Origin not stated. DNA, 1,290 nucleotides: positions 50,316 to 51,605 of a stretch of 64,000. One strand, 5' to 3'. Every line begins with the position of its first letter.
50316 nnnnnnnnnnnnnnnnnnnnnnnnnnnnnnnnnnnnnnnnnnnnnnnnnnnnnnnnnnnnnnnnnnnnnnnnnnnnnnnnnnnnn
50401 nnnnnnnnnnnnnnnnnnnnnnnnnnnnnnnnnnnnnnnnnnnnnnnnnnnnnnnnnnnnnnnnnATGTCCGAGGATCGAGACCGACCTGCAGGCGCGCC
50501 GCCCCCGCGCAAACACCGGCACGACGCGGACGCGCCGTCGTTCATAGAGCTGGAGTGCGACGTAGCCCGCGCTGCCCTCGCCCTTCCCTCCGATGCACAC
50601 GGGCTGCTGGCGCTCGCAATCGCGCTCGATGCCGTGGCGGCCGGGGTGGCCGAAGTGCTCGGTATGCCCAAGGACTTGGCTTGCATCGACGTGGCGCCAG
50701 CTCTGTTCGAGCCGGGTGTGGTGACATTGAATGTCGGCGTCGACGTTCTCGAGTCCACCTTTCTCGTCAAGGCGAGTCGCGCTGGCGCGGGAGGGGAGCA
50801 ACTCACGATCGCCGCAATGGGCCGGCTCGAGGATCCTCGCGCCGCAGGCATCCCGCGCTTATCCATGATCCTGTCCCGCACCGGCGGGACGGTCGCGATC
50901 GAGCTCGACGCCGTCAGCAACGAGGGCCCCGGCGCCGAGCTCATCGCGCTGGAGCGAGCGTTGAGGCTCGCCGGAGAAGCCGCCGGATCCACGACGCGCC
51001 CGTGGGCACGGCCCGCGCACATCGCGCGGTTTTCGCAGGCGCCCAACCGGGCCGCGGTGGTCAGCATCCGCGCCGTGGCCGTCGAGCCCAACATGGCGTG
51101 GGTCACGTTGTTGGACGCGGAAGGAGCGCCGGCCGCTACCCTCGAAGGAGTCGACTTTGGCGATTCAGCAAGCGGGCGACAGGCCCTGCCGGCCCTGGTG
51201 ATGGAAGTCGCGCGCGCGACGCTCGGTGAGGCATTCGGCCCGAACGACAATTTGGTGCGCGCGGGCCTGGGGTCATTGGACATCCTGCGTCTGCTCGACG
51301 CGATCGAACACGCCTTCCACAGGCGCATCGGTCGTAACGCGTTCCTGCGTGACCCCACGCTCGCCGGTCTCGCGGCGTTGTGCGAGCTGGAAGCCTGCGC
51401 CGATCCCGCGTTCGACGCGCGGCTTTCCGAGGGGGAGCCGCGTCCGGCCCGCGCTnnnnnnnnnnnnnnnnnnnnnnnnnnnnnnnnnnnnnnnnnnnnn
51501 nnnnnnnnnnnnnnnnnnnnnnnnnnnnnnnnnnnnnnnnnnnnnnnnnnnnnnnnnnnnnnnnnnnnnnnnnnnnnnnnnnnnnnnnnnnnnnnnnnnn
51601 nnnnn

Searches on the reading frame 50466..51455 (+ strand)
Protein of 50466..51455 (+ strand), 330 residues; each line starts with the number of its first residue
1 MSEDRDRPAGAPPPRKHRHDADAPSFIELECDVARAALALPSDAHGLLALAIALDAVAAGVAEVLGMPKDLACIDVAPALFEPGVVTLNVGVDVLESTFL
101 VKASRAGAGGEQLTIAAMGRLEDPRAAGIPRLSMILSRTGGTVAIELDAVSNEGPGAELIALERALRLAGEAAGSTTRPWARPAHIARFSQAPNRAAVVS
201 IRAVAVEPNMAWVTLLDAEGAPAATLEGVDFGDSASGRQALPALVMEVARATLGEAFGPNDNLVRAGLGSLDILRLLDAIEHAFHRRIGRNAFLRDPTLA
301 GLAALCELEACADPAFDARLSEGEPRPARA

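Call 10: search_protein_families(library=pfam, proteins=[window:50466-51455:+], max_evalue=10)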
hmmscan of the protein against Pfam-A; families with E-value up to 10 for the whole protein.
window:50466-51455:+ (330 aa): 2 families
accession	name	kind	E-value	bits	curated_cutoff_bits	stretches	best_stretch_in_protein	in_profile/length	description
PF00550.31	PP-binding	-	8.2e-08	32.8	20.8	1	247-305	5-66/67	Phosphopantetheine attachment site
PF19981.4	DUF6417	-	0.065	13.7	28.4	1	17-63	5-52/69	Family of unknown function (DUF6417)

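Call 20: search_solved_structures(query=window:50466-51455:+, max_evalue=1)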
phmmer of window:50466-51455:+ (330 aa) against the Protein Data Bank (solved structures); distinct sequences matched with E-value up to 1: 0.

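Call 50: search_protein_families(library=ncbifam, proteins=[window:50466-51455:+], max_evalue=0.01)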
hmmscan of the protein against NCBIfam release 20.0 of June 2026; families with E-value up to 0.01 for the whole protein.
window:50466-51455:+ (330 aa): 0 families

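Call 60: find_homologous_proteins(query=window:50466-51455:+, max_evalue=0.001)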
Query window:50466-51455:+: 8000 candidates shared short words with the query, none scored E <= 0.001.

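Call 82: predict_structure(protein=window:50466-51455:+)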
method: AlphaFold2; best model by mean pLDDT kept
length: 330 residues; sequences in the alignment: 1
mean_pLDDT: 40.8   pTM: 0.30
mean pLDDT of the five models: 40.8, 36.4, 34.9, 32.5, 32.2
residues with pLDDT >= 90: 0; 70-90: 0; 50-70: 28; < 50: 302
segments of 3 or more residues with pLDDT < 50: 1-4, 13-42, 44-49, 64-163, 168-242, 251-317, 319-321, 323-330
pLDDT, mean of each block of 10 residues (from residue 1): 49 39 28 33 45 53 47 37 35 38 43 44 40 43 43 42 48 36 33 31 38 45 45 45 50 42 34 37 37 39 40 43 43
secondary structure, 60 per line:
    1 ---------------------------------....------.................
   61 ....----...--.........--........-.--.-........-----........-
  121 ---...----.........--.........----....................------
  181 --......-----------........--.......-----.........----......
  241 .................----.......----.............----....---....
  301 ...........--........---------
elements in order: H34-37 H44-64 E74-82 E85-92 E99-106 E112-119 E131-139 E142-150 H155-174 E183-188 E200-207 E210-216 E222-230 H235-257 H262-268 H273-285 H290-293 H297-311 H314-321
